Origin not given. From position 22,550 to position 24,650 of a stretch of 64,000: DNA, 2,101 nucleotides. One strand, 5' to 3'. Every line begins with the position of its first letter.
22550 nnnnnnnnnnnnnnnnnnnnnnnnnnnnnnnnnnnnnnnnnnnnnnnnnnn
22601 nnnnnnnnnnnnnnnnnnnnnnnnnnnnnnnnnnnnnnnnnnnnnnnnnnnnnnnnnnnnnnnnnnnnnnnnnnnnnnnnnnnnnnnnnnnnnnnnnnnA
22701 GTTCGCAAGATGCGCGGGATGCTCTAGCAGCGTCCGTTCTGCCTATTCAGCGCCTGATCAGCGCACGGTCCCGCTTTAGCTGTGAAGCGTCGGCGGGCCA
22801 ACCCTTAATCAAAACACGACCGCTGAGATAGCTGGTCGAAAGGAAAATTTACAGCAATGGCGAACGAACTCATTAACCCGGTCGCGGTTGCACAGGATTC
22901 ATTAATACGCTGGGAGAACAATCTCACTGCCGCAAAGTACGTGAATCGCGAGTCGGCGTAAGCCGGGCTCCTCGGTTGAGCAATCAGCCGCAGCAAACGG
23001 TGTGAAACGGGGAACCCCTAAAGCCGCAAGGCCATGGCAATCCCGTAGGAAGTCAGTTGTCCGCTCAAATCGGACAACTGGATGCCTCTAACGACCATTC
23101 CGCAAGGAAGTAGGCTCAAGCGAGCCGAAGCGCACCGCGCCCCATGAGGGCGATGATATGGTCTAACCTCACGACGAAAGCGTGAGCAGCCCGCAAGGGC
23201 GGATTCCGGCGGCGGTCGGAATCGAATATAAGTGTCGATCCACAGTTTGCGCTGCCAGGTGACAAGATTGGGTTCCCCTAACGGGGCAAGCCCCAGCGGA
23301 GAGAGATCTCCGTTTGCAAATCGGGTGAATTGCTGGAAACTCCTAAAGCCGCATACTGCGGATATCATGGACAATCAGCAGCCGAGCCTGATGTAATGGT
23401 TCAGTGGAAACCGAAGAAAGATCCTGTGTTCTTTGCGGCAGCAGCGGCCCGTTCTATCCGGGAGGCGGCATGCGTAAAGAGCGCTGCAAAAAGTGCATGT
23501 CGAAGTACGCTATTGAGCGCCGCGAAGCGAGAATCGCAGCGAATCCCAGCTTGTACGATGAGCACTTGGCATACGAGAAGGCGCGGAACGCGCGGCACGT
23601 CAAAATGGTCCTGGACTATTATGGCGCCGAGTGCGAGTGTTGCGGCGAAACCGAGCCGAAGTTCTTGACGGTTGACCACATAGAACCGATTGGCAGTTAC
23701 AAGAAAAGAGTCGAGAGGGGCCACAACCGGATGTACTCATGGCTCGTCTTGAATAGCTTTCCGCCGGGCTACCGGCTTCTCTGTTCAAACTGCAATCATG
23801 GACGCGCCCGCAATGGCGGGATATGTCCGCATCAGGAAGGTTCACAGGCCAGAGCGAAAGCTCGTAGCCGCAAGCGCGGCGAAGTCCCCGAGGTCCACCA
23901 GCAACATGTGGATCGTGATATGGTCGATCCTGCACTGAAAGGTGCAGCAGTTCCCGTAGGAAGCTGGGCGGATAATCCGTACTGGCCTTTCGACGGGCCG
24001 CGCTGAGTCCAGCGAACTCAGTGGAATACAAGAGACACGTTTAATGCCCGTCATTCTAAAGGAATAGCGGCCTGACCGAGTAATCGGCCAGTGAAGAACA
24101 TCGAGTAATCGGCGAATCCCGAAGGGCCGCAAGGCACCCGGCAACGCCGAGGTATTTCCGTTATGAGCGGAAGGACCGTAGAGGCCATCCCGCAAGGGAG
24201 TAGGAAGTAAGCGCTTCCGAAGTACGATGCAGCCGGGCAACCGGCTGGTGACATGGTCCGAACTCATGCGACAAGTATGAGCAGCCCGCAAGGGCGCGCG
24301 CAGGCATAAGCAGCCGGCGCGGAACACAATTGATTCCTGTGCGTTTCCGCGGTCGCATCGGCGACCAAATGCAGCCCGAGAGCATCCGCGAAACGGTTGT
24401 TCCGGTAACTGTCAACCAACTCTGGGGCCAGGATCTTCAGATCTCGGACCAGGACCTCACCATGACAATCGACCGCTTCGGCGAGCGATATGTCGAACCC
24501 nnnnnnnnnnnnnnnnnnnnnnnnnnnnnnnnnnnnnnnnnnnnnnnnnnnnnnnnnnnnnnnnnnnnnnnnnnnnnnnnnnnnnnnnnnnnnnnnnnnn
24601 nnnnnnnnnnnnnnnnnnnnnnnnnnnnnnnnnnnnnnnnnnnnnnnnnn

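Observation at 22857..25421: Coat gene split by two homologous group I-like introns with a 39-nt micro-exon; the second intron carries an HNH ORF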

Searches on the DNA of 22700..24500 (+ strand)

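Call 4: search_rna_families(source=window, start=22700, end=24500, threshold=evalue, max_evalue=10, show_alignments=5)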
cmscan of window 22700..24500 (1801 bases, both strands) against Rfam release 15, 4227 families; matches with E-value up to 10: 5.
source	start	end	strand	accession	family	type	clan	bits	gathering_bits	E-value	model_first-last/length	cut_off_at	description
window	22937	23186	+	RF00028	Intron_gpI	Intron;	-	40.7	50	1.7e-08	1-253/253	no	Group I catalytic intron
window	23251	23947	+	RF00028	Intron_gpI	Intron;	-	27.8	50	0.00013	1-253/253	no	Group I catalytic intron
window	22943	22995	+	RF03015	Transposase-2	Gene; sRNA;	-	18.1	42.7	1.1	1-69/69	no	Transposase-2 RNA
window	23090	23136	+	RF01739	Glutamine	Cis-reg; riboswitch;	-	16.7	35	2.5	1-53/53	no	Glutamine riboswitch aptamer (glnA leader)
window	23127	23223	+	RF02211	ZFAT-AS1_1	Gene; lncRNA;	-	14.4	80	6.1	1-79/79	no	ZFAT antisense RNA 1 conserved region 1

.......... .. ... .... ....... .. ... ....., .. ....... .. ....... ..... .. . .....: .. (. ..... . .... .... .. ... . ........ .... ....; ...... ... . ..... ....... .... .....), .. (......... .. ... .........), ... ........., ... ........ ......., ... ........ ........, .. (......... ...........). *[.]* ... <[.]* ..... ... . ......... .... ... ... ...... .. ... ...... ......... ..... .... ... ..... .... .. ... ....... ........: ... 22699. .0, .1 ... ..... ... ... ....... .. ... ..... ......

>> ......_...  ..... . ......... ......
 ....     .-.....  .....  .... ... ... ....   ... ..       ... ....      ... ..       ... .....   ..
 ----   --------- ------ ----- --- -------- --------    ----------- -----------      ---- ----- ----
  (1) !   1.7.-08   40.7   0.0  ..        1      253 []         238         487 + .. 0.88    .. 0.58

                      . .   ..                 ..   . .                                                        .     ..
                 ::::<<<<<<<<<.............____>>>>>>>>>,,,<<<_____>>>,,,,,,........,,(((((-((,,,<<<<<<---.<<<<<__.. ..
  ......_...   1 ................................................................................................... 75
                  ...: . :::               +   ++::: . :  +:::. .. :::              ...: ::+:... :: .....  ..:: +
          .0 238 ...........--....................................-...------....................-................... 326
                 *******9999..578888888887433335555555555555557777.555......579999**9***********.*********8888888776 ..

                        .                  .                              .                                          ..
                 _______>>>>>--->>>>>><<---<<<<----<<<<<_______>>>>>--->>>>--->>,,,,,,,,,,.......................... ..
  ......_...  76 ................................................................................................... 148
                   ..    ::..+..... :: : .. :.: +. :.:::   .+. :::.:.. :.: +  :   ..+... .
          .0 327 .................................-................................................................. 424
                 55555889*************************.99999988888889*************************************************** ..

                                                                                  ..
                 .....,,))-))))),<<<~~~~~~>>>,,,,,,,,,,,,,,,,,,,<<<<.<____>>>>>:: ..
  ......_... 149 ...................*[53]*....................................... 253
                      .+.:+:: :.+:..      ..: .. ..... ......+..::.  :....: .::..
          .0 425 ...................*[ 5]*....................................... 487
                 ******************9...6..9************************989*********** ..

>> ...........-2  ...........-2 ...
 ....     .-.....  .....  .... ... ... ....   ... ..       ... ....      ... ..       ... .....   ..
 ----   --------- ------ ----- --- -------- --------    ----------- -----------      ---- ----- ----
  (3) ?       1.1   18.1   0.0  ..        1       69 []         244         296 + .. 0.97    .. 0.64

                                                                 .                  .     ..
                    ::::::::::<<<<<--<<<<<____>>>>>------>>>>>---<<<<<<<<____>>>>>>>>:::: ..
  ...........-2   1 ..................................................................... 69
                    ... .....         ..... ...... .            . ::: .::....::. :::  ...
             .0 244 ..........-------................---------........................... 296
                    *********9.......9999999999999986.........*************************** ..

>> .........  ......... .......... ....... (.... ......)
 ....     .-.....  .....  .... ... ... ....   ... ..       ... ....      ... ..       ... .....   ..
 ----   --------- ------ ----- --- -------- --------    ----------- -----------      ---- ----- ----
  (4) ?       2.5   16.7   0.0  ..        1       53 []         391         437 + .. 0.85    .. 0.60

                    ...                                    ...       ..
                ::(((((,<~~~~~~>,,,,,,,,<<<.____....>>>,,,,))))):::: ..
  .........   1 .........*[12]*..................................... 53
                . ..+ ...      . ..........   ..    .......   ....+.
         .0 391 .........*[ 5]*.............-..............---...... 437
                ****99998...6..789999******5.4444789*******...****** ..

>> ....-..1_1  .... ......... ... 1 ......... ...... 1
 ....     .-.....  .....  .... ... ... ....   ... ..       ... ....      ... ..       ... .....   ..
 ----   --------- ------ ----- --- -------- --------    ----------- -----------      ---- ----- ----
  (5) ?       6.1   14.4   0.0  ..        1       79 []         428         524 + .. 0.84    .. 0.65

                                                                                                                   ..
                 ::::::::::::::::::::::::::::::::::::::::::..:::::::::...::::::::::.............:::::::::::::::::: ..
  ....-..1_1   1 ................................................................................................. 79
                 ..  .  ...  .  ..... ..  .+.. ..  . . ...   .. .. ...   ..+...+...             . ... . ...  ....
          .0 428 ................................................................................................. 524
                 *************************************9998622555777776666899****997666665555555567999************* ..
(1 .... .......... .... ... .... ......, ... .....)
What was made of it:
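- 22954..23234 (+): Intron I1, group I (subgroup IA type), 281 nt, no ORF, at site 33.1. P1 guide GCUC 22967-22970; P3 22998-23004 with 23131-23137; P7 GACCA 23093-23097 with UGGUC 23159-23163; P7.1 and P7.2 lie between P7 and P3'. In-frame TAA at 22959-22961. Ends in G at 23234. Rfam RF00028 gives 40.7 bits, E=1.7e-8 (call 4).
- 23274..24034 (+): Intron I2, group I, 761 nt, at site 46.1. P1 guide GCCC 23290-23293; P3 UCGGG 23321-23325 with CCCGA 23887-23891; P6 CCUGAUG 23387-23393 with CAUCAGG 23830-23836, enclosing the ORF; P7 GGCCA 23847-23851 with UGGUC 23921-23925. In-frame TAA at 23279-23281. Ends in G at 24034. Rfam gives 27.8 bits, E=1.3e-4, with the 3' core at about 23883-23947 (call 4).
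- Rfam Intron_gpI gives E=1.7e-8 for I1 and E=1.3e-4 for I2 (call 4).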

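Call 46: search_dna_similar(query=window:22954-23234:+, collection=phages, mode=distant, max_evalue=0.01, max_rows=20)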
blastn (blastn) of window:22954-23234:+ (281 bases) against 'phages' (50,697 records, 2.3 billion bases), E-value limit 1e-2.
Records with a match: 7; places in all: 7; records where one place covers at least 80% of the query: 0.
Best place of each record, by identity: 60-80% 7.
By first word of the organism name: Pectobacterium 3; Aeromonas 2; Staphylococcus 2.
By host as written in the record: Pectobacterium atrosepticum SCRI1043 2; Aeromonas sp. 1; Aeromonas caviae AC-CY 1; Staphylococcus pseudintermedius 1; Staphylococcus sp. 1; Pectobacterium atrosepticum DSM 30186 1.
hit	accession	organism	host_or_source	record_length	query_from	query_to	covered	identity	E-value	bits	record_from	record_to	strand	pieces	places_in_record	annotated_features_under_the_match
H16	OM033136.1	Aeromonas phage phiA047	Aeromonas sp.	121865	140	210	25%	78.1%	4e-5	54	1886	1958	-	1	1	none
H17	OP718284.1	Aeromonas phage vB_AceP_PAc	Aeromonas caviae AC-CY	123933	140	210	25%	78.1%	4e-5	54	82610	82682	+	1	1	none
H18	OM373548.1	Staphylococcus phage vB_SpsM-DH2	Staphylococcus pseudintermedius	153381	42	99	21%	79.7%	6e-3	47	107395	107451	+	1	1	record has no annotation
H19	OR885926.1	Staphylococcus phage 184DA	Staphylococcus sp.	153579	42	99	21%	79.7%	6e-3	47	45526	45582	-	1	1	none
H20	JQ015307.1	Pectobacterium phage phiTE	Pectobacterium atrosepticum SCRI1043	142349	156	211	20%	78.3%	5e-4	50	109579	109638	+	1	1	none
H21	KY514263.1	Pectobacterium phage vB_PatM_CB7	Pectobacterium atrosepticum DSM 30186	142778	156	211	20%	78.3%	5e-4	50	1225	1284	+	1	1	none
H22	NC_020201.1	Pectobacterium phage phiTE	Pectobacterium atrosepticum SCRI1043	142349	156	211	20%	78.3%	5e-4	50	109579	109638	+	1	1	none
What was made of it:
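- Closest known: T4 td / nrdB / nrdD. Different: There is no detectable long sequence similarity: blastn against phages finds only 55-70-nt core matches elsewhere (call 46).
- Tried and rejected: blastn of I1 against 50,697 phage records gave only 55-70-nt core matches in unannotated stretches of Aeromonas, Pectobacterium and two ~153-kb Staphylococcus phages (probably Twort-like) (call 46).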

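Call 60: search_rna_families(source=window, start=24030, end=24345, threshold=evalue, max_evalue=10, show_alignments=1)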
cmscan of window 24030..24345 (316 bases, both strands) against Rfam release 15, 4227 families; matches with E-value up to 10: 0.
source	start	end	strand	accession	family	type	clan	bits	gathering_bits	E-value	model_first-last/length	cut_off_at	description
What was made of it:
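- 24052..24332 (+): Intron I3, group I, 281 nt, no ORF, at site 52.0. P1 guide GCGG 24067-24070 pairs with exon CCGU; P3 CAUCG 24099-24103 with CGAUG 24225-24229; P7 GGCCA 24183-24187 with UGGUC 24254-24258. In-frame TGA at 24073-24075. Ends in G at 24332. Rfam gives no match, even when the intron is searched alone (call 60).
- Both Rfam scores are below the gathering threshold of 50 bits, and I3 has no Rfam match at all (calls 4, 60). Rfam scores are below threshold, and I3 is not recognised (calls 4, 60).
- Tried and rejected: Searching I3 alone also found nothing (call 60).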

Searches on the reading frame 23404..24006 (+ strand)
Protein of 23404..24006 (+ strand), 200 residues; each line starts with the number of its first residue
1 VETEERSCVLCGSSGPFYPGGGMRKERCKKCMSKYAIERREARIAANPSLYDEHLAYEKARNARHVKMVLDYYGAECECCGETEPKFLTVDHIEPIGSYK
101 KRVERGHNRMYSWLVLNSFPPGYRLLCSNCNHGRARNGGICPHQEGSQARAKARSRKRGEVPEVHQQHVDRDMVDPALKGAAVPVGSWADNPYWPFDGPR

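Call 8: search_protein_families(library=pfam, proteins=[window:23404-24006:+], max_evalue=0.01)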
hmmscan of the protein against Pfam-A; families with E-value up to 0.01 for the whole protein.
window:23404-24006:+ (200 aa): 0 families

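Call 9: search_protein_families(library=phrogs, proteins=[window:23404-24006:+], max_evalue=0.001)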
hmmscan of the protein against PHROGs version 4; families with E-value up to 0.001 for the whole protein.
window:23404-24006:+ (200 aa): 5 families
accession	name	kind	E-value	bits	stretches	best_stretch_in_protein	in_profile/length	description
phrog_2255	-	DNA, RNA and nucleotide metabolism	8.3e-16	59.1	1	2-146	50-182/211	HNH endonuclease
phrog_3106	-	DNA, RNA and nucleotide metabolism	1.5e-06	29.1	1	14-130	104-216/252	HNH endonuclease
phrog_1035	-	DNA, RNA and nucleotide metabolism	6e-05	24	1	3-100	61-192/271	endonuclease VII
phrog_144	-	DNA, RNA and nucleotide metabolism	0.00015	22.5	1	25-98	38-110/175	HNH endonuclease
phrog_4234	-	DNA, RNA and nucleotide metabolism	0.00036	21.3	1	53-152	8-100/130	HNH endonuclease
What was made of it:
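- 23404..24006 (+): HNH-type homing-endonuclease ORF (200 aa from GTG; start uncertain, since a GGAGG-ATG lies at 23461-23472). It sits in the P6 loop of I2, and its last ~57 codons read through the ribozyme core (P6' to P9.x). phrog_2255 HNH endonuclease, E=8e-16 (call 9).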

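Call 47: search_protein_families(library=pfam, proteins=[window:23404-24006:+], max_evalue=10)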
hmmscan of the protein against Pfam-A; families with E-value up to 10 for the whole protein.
window:23404-24006:+ (200 aa): 3 families
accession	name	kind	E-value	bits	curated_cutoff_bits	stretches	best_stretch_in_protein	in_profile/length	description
PF01844.29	HNH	-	0.04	14.5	21.4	1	77-96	1-22/47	HNH endonuclease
PF18912.6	DZR_2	-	0.12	12.7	27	1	6-39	8-36/56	Double zinc ribbon domain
PF24734.1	DUF7685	-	0.26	11.6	27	2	77-99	2-24/43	Domain of unknown function (DUF7685)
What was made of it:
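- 23404..24006 (+): The Pfam HNH score is only 14.5 bits against a cut-off of 21.4 (call 47).
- On HNH homing endonuclease: The Pfam PF01844 score is 14.5 bits, below the cut-off of 21.4 (call 47).
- The HNH assignment rests on a PHROG match and motifs; the Pfam HNH score is below threshold (call 47).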

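Call 49: search_solved_structures(query=window:23404-24006:+, max_evalue=1)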
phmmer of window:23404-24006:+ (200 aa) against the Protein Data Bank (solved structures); distinct sequences matched with E-value up to 1: 1.
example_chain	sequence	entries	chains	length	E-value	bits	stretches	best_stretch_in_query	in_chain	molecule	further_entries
2m7z_A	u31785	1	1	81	0.53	13.1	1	57-87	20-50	CD63-like protein Sm-TSP-2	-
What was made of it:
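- On HNH homing endonuclease: No PDB sequence match (call 49).
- Tried and rejected: For the HNH ORF, Pfam is below threshold (call 47) and the PDB sequence search gave nothing useful (call 49).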
